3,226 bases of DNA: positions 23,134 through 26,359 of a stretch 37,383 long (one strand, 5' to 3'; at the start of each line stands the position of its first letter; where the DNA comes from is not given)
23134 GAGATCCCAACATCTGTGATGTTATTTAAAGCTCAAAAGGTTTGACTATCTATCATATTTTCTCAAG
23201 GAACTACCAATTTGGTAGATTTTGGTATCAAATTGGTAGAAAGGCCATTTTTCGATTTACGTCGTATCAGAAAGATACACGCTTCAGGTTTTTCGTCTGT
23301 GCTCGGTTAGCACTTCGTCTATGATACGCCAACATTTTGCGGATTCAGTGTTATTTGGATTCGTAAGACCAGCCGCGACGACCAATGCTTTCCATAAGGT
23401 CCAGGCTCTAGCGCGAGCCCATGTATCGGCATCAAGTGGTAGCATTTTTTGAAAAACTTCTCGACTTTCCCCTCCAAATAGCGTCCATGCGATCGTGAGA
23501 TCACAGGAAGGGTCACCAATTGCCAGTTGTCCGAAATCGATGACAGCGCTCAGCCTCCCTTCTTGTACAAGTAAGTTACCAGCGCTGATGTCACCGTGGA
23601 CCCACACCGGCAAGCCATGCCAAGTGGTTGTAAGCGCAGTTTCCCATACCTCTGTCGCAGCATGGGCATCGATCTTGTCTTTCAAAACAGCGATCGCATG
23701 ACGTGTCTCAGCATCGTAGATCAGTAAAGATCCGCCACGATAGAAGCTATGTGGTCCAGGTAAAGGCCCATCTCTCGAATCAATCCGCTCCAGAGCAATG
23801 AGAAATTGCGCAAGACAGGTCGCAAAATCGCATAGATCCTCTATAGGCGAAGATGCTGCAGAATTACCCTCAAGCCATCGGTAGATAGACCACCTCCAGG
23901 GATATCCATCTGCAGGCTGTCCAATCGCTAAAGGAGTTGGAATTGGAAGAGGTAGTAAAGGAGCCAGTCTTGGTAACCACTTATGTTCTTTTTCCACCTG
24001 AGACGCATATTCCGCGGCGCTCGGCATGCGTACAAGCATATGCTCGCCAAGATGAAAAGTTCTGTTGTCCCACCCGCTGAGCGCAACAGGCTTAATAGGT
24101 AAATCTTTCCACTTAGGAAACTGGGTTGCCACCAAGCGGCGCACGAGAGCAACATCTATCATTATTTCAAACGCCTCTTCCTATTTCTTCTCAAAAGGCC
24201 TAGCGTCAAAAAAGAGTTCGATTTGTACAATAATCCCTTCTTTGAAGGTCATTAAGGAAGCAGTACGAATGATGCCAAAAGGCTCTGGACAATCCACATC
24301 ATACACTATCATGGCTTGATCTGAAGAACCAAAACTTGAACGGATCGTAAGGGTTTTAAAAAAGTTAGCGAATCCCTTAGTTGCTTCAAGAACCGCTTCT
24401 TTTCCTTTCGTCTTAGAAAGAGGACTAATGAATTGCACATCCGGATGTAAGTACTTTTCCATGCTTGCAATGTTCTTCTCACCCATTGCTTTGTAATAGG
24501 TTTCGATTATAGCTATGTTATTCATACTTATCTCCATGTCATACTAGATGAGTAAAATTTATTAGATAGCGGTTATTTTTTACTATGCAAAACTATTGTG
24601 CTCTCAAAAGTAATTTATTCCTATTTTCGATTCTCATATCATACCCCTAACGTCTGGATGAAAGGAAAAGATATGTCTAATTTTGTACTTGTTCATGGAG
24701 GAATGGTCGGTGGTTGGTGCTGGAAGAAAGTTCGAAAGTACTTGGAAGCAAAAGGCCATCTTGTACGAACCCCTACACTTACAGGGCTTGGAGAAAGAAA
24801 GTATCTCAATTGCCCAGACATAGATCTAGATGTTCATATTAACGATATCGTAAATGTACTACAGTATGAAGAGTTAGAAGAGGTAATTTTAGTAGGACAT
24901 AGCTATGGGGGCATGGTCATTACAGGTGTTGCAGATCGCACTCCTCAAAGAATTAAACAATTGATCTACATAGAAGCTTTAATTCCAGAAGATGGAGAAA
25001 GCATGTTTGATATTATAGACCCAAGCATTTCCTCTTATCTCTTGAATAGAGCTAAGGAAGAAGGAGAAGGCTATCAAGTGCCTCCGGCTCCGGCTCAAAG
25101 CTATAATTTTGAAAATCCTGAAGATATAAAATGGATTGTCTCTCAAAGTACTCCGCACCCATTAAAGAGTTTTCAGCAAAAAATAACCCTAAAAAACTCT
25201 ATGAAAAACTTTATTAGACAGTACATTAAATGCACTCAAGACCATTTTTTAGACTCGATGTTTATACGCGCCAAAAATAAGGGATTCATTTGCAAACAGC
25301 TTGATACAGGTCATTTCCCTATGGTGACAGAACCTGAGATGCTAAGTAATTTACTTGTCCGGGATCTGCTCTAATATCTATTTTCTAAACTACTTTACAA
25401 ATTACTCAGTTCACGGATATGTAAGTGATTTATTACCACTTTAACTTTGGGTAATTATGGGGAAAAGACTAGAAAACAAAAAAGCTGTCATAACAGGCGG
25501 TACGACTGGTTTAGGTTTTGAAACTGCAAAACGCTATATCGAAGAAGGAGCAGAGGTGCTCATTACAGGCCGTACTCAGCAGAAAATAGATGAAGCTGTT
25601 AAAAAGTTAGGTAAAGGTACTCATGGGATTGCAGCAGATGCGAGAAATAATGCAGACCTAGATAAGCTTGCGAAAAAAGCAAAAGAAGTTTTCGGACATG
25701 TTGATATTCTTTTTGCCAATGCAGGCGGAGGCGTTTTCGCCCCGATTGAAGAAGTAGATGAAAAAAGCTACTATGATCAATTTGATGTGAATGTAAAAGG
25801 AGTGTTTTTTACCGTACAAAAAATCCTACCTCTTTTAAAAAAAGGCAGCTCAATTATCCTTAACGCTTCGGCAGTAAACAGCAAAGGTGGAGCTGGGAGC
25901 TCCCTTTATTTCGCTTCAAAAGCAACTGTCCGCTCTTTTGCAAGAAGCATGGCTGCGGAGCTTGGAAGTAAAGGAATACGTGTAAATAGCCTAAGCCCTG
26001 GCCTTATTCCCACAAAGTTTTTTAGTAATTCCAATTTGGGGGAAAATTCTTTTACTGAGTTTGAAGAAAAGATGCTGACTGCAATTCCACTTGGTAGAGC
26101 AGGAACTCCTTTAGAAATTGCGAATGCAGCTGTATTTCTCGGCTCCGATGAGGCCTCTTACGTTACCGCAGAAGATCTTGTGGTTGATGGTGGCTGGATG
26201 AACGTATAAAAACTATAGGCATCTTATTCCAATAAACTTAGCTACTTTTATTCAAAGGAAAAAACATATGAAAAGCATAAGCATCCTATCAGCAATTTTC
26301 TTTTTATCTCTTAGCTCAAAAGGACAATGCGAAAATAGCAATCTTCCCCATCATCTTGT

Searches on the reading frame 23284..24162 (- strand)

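Call 13: search_protein_families(library=pfam, proteins=[window:23284-24162:-], max_evalue=0.001)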
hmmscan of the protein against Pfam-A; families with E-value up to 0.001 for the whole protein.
window:23284-24162:- (292 aa): 2 families
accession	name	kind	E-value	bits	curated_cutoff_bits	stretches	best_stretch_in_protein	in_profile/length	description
PF01636.29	APH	-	7.4e-41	140.9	23.2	1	29-254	7-239/239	Phosphotransferase enzyme family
PF03881.20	Fructosamin_kin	-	0.00046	20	22.4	1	180-266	183-270/288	Fructosamine kinase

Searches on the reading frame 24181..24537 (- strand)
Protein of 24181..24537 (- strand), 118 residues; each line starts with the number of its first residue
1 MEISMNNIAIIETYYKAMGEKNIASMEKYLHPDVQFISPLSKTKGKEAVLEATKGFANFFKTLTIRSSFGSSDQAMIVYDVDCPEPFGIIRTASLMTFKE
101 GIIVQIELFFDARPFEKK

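Call 48: search_protein_families(library=pfam, proteins=[window:24181-24537:-], max_evalue=0.00001)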
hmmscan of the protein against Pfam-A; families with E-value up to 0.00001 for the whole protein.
window:24181-24537:- (118 aa): 2 families
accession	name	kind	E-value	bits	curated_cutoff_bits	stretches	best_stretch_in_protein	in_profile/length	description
PF12680.13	SnoaL_2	-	1.8e-09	38.6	27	1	11-105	1-101/102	SnoaL-like domain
PF14534.12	DUF4440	-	2.7e-06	28.2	25.2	1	9-59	3-54/107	Domain of unknown function (DUF4440)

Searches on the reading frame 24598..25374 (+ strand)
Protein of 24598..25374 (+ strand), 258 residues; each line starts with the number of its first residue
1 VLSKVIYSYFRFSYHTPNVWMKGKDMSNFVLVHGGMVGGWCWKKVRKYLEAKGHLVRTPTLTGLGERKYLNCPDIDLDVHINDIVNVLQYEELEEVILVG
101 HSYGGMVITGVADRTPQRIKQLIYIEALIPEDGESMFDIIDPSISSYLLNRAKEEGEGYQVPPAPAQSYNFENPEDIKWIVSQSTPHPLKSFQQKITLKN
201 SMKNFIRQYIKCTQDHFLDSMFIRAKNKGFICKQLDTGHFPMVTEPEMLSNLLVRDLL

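Call 13: search_protein_families(library=pfam, proteins=[window:24598-25374:+], max_evalue=0.001)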
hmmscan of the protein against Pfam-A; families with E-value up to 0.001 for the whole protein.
window:24598-25374:+ (258 aa): 5 families
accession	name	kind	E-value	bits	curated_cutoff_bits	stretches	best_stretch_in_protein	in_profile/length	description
PF12697.13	Abhydrolase_6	-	1.9e-16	61.8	26.3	1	29-247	1-212/217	Alpha/beta hydrolase family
PF00561.26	Abhydrolase_1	-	9.3e-11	42.3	25.8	1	29-130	3-103/245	alpha/beta hydrolase fold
PF07819.20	PGAP1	-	8.9e-06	26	24.3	1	81-126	76-126/233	PGAP1-like alpha/beta domain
PF12146.15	Hydrolase_4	-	1.3e-05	25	27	1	29-127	7-109/239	Serine aminopeptidase, S33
PF12695.13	Abhydrolase_5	-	0.00087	19.5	27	0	83-133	45-94/164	Alpha/beta hydrolase family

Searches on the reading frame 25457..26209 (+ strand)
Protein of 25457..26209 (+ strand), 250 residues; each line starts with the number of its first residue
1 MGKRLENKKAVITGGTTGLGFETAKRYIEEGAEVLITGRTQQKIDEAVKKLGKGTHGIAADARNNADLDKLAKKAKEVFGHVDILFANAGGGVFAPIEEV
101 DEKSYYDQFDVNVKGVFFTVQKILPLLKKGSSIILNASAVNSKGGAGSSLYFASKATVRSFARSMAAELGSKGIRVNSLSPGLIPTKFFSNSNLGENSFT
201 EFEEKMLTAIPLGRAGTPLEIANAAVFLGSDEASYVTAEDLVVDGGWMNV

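Call 13: search_protein_families(library=pfam, proteins=[window:25457-26209:+], max_evalue=0.001)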
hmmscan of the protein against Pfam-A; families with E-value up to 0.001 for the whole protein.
window:25457-26209:+ (250 aa): 5 families
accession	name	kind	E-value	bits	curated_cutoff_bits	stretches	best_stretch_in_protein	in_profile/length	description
PF13561.12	adh_short_C2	-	6.8e-58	196.5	27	1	17-247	6-235/236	Enoyl-(Acyl carrier protein) reductase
PF00106.31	adh_short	-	6.7e-47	159.9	26.6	1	8-193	1-191/195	short chain dehydrogenase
PF23441.1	SDR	-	2e-12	47.5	27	1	4-197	4-206/258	SDR-like rossmann domain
PF08659.16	KR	-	3.6e-11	43.8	22.6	1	11-167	4-165/180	KR domain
PF08643.16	DUF1776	-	0.00022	21.2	25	1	94-184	105-199/294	Fungal family of unknown function (DUF1776)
